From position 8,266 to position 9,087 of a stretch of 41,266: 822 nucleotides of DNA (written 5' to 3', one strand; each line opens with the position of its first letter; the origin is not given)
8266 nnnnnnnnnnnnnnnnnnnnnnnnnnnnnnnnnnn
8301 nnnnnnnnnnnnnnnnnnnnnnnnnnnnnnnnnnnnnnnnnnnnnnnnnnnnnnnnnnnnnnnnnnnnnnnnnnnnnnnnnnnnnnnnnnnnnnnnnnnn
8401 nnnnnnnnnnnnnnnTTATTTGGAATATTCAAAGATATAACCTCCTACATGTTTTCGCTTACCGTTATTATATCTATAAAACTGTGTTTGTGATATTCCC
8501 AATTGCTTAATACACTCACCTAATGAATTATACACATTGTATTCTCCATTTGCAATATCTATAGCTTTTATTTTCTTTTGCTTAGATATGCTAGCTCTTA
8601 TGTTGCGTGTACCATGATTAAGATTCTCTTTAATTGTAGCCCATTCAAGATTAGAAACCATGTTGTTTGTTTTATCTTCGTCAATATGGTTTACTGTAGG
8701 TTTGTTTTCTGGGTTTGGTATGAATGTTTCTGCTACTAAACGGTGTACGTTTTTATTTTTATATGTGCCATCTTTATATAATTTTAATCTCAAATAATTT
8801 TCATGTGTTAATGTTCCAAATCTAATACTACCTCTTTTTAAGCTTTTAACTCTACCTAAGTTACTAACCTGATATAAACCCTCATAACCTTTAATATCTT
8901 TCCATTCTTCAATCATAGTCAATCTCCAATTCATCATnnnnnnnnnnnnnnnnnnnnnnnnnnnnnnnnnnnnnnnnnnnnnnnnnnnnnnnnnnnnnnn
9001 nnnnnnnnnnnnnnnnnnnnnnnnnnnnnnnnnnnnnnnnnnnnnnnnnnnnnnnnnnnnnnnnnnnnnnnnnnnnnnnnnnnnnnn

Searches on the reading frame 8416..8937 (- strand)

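Call 47: search_protein_families(library=pfam, proteins=[window:8416-8937:-], max_evalue=0.01)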
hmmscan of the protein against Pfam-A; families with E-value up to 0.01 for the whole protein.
window:8416-8937:- (173 aa): 3 families
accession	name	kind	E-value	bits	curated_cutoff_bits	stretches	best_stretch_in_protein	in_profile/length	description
PF07463.16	NUMOD4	-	6.9e-16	58.7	23.4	1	10-54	1-49/49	NUMOD4 motif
PF22083.2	I-HmuI_NUMOD-like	-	3.1e-12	46.3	27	1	124-170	1-46/46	DNA endonuclease I-HmuI-like, NUMOD-like domain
PF13392.12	HNH_3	-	2.8e-08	33.7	24.8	1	64-105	3-44/46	HNH endonuclease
